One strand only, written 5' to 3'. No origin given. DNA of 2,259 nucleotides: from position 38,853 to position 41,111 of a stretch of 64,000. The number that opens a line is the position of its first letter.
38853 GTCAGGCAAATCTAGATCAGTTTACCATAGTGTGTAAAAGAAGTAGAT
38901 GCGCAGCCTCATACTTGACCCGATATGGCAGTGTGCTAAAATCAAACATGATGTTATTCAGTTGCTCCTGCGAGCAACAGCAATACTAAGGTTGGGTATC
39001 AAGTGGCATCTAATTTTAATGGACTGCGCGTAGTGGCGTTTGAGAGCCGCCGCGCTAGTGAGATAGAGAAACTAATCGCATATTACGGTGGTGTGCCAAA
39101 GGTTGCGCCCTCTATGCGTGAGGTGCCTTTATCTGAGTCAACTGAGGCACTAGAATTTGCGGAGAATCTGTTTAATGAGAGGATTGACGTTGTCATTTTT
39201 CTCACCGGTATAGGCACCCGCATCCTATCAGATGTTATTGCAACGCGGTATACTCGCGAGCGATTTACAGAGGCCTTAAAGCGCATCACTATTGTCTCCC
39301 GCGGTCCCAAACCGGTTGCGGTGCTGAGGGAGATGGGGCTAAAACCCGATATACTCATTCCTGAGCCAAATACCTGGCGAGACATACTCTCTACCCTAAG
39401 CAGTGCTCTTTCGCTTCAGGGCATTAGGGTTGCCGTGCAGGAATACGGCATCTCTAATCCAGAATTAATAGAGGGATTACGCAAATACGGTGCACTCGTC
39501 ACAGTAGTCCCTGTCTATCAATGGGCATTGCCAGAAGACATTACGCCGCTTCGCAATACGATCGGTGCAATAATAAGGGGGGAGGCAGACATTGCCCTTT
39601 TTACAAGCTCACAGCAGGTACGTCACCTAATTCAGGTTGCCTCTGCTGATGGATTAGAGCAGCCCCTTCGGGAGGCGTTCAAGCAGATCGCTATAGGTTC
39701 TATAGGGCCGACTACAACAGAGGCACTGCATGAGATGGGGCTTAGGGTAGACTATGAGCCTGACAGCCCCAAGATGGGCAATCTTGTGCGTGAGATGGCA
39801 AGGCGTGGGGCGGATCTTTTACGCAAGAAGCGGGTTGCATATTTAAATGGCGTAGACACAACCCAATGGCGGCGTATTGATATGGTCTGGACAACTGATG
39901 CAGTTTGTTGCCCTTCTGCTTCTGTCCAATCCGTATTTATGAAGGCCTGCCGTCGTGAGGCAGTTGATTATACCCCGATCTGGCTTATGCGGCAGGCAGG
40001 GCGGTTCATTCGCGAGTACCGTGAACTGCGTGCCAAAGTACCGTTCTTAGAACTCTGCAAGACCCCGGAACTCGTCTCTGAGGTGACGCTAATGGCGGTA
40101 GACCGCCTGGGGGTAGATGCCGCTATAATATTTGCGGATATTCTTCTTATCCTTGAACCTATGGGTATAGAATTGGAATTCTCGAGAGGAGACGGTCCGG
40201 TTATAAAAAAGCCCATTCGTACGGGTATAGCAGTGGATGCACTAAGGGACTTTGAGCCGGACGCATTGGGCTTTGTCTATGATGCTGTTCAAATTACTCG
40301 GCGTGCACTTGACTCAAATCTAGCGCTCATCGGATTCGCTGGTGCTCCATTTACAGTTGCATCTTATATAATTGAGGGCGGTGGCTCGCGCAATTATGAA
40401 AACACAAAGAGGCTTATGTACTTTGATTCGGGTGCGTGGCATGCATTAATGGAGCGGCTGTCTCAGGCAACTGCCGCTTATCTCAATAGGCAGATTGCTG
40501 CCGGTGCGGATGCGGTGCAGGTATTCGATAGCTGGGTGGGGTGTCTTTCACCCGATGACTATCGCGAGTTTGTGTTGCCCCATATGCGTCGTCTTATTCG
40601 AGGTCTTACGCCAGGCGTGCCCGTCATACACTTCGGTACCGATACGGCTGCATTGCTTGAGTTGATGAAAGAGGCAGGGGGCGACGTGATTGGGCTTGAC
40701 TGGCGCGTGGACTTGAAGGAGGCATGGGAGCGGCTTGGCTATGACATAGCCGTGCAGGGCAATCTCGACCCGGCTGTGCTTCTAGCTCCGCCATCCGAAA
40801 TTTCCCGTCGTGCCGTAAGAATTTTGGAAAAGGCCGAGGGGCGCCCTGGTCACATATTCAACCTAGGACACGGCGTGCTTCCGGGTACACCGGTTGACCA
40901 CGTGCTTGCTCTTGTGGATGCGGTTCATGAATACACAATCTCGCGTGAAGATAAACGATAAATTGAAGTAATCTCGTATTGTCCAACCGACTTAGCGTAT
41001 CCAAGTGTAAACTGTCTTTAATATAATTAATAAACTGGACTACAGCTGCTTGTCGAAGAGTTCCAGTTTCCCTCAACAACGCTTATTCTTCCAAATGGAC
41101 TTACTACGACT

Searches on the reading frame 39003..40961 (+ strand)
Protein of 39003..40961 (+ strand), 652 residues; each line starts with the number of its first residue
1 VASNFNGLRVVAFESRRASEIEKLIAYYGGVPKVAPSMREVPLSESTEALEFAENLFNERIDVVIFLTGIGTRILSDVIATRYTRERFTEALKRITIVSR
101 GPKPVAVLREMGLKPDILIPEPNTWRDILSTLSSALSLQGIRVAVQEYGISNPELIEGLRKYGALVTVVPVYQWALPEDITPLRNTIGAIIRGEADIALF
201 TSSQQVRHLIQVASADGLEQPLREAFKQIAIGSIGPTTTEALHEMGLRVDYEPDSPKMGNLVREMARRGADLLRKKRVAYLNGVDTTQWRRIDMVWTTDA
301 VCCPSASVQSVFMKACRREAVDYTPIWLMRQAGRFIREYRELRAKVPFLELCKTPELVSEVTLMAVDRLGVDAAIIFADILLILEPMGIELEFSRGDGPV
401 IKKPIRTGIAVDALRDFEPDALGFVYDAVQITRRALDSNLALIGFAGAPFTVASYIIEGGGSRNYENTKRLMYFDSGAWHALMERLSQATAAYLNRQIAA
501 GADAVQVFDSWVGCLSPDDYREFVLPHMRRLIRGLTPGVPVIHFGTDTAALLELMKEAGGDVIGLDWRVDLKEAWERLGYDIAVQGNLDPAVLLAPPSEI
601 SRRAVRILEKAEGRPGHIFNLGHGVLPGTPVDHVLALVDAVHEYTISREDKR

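Call 33: search_protein_families(library=pfam, proteins=[window:39003-40961:+], max_evalue=0.001)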
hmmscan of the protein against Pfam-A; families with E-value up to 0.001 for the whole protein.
window:39003-40961:+ (652 aa): 2 families
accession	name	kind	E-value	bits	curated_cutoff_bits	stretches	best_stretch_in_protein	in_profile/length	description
PF01208.23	URO-D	-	1e-131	439.6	23.9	1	311-644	5-346/346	Uroporphyrinogen decarboxylase (URO-D)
PF02602.20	HEM4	-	8.9e-37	126.9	27.5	1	20-262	2-230/231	Uroporphyrinogen-III synthase HemD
